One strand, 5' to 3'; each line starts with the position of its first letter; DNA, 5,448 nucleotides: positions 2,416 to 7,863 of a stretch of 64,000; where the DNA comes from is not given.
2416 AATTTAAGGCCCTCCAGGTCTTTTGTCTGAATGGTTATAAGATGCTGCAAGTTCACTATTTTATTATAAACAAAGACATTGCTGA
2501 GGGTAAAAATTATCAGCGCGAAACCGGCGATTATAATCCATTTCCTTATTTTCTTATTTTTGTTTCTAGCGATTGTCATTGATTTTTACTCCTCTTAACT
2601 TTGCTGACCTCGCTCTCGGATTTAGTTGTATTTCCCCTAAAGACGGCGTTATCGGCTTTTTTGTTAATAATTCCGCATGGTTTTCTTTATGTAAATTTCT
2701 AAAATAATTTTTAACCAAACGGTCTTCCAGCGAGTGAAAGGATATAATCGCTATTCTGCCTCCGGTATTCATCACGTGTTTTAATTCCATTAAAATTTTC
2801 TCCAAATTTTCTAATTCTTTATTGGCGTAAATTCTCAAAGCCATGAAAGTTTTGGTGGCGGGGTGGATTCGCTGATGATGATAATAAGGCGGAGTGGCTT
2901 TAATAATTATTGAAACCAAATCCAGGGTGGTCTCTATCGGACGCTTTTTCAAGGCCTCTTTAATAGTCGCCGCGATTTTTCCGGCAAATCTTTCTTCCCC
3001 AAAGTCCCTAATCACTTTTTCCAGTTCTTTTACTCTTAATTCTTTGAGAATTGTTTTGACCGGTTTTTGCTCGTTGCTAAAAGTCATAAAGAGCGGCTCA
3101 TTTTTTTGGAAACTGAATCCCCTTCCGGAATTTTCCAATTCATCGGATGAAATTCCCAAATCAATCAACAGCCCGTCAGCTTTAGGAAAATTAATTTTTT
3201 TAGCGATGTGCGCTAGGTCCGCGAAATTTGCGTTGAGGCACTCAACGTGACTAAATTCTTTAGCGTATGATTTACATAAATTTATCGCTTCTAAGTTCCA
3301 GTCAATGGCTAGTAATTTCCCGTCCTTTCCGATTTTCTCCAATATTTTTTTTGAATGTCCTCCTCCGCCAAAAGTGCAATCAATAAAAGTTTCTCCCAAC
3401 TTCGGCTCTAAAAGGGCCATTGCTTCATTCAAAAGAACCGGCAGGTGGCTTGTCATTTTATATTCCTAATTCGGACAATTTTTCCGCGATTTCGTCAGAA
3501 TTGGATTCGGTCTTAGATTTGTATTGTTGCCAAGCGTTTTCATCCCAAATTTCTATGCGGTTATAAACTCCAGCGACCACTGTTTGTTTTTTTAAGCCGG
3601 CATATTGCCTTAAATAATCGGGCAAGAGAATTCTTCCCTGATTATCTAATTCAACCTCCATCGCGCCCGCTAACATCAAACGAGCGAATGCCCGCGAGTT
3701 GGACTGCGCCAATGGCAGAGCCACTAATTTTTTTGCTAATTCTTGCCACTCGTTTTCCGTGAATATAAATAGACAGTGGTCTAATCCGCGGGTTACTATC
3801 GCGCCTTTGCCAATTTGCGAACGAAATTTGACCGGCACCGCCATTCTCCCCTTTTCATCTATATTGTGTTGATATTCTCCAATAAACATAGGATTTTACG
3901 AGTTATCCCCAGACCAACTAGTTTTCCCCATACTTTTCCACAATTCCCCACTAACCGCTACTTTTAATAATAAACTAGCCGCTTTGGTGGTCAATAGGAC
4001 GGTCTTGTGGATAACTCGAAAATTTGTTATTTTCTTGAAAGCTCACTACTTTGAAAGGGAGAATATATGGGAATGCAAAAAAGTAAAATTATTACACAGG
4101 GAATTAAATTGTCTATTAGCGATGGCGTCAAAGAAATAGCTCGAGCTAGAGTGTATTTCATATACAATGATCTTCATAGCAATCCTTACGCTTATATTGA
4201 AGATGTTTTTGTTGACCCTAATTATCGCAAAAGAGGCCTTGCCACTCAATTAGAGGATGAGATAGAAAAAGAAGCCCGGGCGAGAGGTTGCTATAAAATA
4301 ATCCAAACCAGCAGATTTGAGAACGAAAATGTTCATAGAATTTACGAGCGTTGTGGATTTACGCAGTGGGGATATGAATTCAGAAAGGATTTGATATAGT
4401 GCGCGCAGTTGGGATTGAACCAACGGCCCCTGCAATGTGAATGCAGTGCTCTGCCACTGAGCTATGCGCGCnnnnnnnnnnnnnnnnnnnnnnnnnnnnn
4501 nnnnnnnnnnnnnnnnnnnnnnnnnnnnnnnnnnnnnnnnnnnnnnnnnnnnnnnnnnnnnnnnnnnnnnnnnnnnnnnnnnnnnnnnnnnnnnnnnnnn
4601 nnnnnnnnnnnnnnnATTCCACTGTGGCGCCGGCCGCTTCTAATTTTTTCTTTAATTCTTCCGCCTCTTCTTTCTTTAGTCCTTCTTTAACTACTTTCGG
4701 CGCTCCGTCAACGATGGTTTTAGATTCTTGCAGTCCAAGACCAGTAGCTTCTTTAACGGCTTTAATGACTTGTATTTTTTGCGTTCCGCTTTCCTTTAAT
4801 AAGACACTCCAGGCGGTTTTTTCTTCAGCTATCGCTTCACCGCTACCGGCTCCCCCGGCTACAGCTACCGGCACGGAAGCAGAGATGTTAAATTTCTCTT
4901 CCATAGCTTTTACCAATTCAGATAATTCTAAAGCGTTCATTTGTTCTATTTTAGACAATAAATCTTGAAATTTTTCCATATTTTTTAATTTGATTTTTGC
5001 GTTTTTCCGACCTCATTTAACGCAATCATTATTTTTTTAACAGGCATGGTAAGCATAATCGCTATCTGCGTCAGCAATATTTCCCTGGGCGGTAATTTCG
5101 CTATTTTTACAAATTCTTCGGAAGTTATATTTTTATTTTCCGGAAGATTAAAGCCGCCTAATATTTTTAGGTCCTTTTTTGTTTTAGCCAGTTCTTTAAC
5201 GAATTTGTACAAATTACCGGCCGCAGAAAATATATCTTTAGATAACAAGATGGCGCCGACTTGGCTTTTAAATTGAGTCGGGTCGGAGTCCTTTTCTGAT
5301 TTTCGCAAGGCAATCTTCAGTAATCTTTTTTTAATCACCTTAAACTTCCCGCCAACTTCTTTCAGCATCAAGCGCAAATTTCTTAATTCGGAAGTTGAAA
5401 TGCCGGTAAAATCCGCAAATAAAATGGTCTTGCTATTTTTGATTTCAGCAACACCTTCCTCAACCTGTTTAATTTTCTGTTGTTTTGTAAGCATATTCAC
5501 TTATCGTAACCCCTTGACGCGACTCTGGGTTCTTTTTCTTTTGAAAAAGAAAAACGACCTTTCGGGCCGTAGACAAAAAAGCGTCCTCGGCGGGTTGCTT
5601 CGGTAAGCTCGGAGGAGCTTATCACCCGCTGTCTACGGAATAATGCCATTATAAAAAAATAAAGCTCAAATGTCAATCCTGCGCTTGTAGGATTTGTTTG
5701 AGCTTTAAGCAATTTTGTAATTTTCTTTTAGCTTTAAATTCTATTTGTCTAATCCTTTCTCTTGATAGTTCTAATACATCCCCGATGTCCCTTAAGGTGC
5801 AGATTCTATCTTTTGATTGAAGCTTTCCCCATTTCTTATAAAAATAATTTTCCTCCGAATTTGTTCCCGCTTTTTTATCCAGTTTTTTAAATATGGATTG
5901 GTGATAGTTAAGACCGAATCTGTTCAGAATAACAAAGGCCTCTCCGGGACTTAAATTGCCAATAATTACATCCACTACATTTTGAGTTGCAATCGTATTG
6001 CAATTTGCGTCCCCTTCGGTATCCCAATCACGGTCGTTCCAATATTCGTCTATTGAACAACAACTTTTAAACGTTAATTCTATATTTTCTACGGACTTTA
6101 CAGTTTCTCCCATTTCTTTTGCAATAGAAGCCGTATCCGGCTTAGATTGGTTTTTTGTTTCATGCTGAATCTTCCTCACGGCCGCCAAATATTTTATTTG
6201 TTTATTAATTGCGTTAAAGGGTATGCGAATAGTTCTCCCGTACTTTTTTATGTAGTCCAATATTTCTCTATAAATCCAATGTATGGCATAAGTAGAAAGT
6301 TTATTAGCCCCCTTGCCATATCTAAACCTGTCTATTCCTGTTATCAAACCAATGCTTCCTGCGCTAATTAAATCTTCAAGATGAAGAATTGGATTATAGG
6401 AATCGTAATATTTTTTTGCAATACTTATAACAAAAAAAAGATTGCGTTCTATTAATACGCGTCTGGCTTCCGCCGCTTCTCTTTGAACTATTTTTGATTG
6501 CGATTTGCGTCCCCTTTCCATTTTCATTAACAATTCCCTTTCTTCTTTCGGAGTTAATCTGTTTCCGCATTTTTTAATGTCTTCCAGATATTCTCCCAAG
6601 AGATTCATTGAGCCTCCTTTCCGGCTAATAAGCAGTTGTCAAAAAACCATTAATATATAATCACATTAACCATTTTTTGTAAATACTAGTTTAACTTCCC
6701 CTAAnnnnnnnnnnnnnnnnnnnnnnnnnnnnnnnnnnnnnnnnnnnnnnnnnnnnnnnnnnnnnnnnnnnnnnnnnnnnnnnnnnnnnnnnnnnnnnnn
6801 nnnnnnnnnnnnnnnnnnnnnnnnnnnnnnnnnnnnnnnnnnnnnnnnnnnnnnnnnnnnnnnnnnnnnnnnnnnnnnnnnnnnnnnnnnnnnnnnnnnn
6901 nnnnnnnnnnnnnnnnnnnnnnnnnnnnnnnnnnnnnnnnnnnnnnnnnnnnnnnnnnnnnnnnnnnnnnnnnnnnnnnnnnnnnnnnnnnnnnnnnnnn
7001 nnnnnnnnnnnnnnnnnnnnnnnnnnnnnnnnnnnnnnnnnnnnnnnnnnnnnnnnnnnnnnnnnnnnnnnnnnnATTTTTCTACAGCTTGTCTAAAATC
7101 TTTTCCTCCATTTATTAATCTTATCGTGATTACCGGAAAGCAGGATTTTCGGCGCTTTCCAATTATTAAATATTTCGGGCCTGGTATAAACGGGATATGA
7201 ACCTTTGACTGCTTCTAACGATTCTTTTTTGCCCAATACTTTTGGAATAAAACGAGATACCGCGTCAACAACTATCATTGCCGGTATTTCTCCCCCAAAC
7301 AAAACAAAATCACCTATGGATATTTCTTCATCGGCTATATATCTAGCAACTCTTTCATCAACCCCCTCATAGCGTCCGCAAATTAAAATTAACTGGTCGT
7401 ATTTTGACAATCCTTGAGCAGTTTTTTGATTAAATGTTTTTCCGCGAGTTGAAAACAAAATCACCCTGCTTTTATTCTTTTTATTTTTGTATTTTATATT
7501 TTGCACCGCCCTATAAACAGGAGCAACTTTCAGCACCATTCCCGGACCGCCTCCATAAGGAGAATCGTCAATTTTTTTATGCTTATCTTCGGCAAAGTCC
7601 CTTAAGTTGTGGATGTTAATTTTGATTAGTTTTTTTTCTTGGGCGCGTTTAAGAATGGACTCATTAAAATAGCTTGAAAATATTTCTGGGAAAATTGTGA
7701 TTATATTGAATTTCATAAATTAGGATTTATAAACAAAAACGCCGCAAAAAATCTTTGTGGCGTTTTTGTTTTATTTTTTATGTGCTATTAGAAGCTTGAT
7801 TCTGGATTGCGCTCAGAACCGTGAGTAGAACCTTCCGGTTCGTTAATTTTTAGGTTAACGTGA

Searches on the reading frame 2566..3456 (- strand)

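Call 13: search_protein_families(library=pfam, proteins=[window:2566-3456:-], max_evalue=0.00001)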
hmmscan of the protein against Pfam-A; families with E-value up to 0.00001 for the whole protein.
window:2566-3456:- (296 aa): 2 families
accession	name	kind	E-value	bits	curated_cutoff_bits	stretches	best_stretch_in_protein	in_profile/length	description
PF01795.25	Methyltransf_5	-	1.6e-90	304.2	27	1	2-291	2-307/309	MraW methylase family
PF13847.12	Methyltransf_31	-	7.9e-06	26.1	27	0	21-82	4-67/145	Methyltransferase domain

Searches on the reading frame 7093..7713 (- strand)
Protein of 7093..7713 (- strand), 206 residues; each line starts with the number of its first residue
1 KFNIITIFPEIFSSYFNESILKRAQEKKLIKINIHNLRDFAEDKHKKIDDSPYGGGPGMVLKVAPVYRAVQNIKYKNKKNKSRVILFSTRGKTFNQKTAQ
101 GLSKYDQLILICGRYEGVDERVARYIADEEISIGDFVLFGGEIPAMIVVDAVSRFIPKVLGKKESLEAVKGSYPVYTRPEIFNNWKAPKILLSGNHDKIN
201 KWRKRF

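Call 85: search_protein_families(library=pfam, proteins=[window:7093-7713:-], max_evalue=0.1)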
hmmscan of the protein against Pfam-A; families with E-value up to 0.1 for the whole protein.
window:7093-7713:- (206 aa): 1 family
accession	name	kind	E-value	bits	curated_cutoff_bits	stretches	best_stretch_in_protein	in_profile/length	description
PF01746.26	tRNA_m1G_MT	-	2.3e-51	174.7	27.3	1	22-204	2-183/195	tRNA (Guanine-1)-methyltransferase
